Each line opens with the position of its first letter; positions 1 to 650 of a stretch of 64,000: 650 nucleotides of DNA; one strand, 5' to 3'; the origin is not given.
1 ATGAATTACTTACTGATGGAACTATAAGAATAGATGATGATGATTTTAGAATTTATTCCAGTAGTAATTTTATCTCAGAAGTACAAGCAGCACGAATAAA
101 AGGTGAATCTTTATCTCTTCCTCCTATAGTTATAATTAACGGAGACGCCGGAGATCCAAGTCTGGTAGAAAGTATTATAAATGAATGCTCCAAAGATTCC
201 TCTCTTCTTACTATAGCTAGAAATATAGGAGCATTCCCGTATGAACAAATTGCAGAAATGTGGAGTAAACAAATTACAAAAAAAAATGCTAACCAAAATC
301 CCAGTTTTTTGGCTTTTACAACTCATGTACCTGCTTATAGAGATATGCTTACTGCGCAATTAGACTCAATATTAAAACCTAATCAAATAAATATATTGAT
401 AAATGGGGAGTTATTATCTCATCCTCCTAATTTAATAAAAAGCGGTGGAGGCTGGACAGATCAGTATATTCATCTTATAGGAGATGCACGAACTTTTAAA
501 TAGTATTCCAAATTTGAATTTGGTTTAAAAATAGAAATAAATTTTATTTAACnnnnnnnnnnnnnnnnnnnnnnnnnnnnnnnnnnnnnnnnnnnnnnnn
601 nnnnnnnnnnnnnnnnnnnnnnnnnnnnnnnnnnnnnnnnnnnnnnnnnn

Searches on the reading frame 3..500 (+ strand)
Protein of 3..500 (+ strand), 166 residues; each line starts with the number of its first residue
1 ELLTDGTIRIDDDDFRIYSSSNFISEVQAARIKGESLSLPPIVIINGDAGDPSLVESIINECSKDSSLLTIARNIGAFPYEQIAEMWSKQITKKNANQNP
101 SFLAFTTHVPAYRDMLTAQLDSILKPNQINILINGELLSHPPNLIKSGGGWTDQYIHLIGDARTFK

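Call 40: search_protein_families(library=padloc, alignment_id=A3, max_evalue=0.00001)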
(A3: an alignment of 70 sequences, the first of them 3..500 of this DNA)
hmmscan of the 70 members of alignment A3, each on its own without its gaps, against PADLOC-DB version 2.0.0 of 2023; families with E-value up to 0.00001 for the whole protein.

A. member 1, window:3-500:+ (166 aa): 0 families

B. families by the number of members that match (of 70 scanned): 23 families
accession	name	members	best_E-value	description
PDLC04135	mad3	2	4.6e-30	mads_3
PDLC04140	mad8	2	1.3e-10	mads_8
PDLC04606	PDC-M37B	1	2.3e-40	-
PDLC03838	DolB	1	2e-33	-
PDLC04368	PDC-M05A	1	2.6e-32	-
PDLC04605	PDC-M37B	1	3.4e-32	-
PDLC04134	mad2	1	1.2e-19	mads_2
PDLC04372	PDC-M05A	1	2.9e-16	-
PDLC04369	PDC-M05A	1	1.6e-13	-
PDLC04370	PDC-M05A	1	1.2e-10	-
PDLC02980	AriA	1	7e-10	-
PDLC02914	ATPase-Toprim_I-B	1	7.9e-10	-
PDLC02335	AbiLi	1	4.2e-09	AbiLi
PDLC00915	TRIP13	1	3.7e-07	TRIP13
PDLC04164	AriA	1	1.1e-06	-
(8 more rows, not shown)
